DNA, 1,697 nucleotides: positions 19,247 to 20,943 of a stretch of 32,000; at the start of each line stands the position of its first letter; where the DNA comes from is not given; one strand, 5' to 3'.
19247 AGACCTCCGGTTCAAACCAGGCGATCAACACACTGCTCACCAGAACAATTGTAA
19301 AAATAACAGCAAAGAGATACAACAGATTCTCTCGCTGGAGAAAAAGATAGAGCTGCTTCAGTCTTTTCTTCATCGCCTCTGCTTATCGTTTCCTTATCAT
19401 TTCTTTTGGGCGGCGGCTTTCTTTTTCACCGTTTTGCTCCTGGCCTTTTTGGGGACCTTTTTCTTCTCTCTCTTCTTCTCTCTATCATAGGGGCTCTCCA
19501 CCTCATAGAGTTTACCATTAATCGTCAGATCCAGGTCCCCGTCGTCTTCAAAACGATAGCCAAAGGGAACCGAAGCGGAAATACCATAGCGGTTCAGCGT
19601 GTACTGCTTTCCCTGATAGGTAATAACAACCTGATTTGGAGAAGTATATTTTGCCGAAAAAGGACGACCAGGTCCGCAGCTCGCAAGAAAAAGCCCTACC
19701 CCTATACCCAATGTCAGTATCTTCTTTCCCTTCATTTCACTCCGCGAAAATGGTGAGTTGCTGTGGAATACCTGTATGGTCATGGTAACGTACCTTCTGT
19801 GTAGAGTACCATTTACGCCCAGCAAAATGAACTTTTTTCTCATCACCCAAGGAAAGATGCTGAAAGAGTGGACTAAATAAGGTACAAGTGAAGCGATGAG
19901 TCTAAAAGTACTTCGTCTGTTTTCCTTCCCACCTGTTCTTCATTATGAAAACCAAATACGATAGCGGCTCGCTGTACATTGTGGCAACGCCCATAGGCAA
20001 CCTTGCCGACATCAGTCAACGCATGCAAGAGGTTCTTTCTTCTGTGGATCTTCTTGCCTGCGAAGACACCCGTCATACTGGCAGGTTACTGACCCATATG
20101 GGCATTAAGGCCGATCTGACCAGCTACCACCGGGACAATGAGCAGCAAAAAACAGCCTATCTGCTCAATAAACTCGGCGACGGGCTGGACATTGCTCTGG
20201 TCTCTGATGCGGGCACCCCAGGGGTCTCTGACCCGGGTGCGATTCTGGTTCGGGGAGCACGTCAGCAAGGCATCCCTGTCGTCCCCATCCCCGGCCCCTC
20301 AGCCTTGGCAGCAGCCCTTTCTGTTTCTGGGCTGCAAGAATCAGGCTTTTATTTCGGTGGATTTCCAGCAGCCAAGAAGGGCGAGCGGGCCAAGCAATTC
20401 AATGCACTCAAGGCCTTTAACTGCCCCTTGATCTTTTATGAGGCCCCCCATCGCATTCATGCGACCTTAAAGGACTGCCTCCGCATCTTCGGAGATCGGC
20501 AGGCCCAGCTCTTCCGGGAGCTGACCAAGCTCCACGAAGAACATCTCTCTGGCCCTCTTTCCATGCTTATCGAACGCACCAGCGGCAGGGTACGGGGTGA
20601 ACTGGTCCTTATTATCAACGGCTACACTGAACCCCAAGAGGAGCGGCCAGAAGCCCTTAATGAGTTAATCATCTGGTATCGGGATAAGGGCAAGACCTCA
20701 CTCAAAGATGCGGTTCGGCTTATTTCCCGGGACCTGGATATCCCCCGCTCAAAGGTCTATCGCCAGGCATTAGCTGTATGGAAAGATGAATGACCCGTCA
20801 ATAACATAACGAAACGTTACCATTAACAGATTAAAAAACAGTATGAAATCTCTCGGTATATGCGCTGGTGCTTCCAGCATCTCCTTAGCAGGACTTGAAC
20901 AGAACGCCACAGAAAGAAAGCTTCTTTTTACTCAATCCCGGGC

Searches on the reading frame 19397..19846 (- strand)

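Call 3: search_protein_families(library=pfam, proteins=[window:19397-19846:-], max_evalue=1)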
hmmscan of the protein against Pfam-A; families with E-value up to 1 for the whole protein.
window:19397-19846:- (149 aa): 2 families
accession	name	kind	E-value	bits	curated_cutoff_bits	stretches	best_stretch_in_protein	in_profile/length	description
PF09864.15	MliC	-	0.0013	19.2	22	1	57-86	3-34/67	Membrane-bound lysozyme-inhibitor of c-type lysozyme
PF24201.1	DUF7426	-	0.09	13.5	27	1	99-122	6-28/137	Domain of unknown function (DUF7426)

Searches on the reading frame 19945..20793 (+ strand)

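Call 6: search_protein_families(library=pfam, proteins=[window:19945-20793:+], max_evalue=0.001)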
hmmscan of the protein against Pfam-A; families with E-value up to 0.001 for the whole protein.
window:19945-20793:+ (282 aa): 1 family
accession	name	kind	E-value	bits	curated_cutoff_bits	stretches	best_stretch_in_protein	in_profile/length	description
PF00590.25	TP_methylase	-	2.8e-24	86.7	27.8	1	10-206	2-209/212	Tetrapyrrole (Corrin/Porphyrin) Methylases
